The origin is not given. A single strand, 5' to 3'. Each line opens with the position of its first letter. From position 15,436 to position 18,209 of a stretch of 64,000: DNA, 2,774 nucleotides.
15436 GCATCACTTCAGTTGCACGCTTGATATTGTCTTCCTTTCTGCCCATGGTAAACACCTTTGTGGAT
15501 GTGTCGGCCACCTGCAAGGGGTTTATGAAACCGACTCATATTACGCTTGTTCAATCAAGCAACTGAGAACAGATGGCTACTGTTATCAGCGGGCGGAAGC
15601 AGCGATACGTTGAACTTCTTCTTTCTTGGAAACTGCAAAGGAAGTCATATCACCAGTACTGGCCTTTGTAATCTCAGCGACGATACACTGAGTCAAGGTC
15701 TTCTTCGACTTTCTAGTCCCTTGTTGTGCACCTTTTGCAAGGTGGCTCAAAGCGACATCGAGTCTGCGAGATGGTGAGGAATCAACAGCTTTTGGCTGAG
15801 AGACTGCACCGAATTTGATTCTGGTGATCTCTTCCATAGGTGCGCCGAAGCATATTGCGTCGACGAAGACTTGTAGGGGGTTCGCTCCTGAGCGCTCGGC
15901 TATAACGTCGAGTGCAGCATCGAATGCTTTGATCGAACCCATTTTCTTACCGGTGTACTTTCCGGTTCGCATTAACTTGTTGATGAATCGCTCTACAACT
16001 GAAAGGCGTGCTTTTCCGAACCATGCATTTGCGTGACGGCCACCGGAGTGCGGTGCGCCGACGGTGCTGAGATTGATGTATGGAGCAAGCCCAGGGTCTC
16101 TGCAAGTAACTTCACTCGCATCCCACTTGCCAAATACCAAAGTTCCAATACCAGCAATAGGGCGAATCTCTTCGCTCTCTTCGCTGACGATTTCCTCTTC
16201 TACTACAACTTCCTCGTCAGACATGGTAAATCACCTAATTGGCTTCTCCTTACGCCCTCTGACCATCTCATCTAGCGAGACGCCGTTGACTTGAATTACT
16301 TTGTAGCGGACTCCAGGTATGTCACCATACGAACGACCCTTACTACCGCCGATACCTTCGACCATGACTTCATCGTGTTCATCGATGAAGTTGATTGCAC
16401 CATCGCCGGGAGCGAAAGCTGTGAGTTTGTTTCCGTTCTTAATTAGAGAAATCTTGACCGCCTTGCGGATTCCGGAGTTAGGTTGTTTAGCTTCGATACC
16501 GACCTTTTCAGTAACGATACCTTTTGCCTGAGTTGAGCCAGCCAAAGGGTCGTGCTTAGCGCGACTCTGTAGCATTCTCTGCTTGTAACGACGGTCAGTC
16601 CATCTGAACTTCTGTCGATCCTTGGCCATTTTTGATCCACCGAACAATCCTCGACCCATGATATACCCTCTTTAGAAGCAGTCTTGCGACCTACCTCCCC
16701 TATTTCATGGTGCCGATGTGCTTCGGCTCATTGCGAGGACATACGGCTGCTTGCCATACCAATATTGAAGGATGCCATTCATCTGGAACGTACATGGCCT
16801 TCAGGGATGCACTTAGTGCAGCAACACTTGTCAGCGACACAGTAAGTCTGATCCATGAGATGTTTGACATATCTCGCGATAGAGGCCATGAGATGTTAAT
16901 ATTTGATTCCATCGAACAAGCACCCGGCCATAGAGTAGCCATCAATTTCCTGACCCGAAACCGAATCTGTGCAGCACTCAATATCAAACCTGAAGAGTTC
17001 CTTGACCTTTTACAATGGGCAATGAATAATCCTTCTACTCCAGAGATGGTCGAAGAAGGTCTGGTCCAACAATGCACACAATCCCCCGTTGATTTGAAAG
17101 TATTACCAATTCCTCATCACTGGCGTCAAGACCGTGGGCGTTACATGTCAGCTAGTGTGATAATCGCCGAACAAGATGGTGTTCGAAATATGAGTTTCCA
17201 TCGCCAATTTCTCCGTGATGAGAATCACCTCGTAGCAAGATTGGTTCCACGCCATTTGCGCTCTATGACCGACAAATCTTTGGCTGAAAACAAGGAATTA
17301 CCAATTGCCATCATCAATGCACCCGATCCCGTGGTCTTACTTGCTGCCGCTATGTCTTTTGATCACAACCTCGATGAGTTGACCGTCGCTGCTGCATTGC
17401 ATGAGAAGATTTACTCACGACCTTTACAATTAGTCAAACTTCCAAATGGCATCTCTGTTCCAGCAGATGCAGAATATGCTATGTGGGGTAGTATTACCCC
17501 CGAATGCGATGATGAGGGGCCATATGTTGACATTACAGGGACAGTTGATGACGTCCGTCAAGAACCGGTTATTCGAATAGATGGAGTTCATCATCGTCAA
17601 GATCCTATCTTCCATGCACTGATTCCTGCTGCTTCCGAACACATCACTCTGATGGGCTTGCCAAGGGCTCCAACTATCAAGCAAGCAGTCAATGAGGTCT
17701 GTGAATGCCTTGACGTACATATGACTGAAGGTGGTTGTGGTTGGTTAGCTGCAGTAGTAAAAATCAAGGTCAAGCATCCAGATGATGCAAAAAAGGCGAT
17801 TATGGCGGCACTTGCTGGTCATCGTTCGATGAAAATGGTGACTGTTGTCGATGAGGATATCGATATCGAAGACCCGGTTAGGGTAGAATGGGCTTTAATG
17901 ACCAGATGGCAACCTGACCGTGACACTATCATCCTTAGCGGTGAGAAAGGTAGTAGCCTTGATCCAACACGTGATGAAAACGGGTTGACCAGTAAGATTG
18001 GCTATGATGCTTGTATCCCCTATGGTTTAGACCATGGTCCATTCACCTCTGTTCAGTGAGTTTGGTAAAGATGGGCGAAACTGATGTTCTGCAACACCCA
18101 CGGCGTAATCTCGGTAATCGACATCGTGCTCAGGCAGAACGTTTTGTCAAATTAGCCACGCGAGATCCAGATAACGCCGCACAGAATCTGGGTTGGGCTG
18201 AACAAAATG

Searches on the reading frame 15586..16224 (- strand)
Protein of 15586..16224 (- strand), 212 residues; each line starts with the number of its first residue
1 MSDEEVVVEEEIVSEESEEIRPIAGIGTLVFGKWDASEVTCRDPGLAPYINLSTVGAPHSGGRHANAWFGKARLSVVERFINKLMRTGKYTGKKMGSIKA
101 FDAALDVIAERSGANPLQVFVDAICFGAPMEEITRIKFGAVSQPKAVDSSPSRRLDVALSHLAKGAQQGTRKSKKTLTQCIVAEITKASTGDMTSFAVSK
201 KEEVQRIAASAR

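Call 77: search_protein_families(library=pfam, proteins=[window:15586-16224:-], max_evalue=0.00001)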
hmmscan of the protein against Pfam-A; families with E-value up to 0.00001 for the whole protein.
window:15586-16224:- (212 aa): 1 family
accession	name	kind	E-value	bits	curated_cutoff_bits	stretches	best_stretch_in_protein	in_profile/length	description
PF00177.27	Ribosomal_S7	-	1.4e-31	109.5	24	1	67-212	20-148/148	Ribosomal protein S7p/S5e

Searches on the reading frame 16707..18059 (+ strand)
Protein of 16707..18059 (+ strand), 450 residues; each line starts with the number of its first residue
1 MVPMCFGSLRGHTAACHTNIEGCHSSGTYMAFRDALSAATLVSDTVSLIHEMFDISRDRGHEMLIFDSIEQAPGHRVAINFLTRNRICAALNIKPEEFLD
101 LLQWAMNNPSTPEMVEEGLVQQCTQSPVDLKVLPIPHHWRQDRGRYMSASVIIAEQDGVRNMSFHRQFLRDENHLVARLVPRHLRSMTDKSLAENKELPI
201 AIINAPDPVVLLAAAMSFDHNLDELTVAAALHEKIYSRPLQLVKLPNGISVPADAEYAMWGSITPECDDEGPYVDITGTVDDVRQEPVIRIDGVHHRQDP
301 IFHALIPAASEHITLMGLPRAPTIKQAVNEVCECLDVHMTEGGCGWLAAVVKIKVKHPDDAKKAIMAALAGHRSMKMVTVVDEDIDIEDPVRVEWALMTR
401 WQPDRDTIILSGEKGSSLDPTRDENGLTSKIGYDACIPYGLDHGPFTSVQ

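Call 77: search_protein_families(library=pfam, proteins=[window:16707-18059:+], max_evalue=0.00001)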
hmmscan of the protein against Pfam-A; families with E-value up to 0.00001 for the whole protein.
window:16707-18059:+ (450 aa): 2 families
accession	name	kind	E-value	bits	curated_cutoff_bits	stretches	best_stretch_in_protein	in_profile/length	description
PF01977.22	UbiD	-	5.9e-47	159.9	23.3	1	119-308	9-204/206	3-octaprenyl-4-hydroxybenzoate carboxy-lyase Rift-related domain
PF20696.2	UbiD_C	-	1.2e-33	116.3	24.2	1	314-435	2-127/127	3-octaprenyl-4-hydroxybenzoate carboxy-lyase C-terminal domain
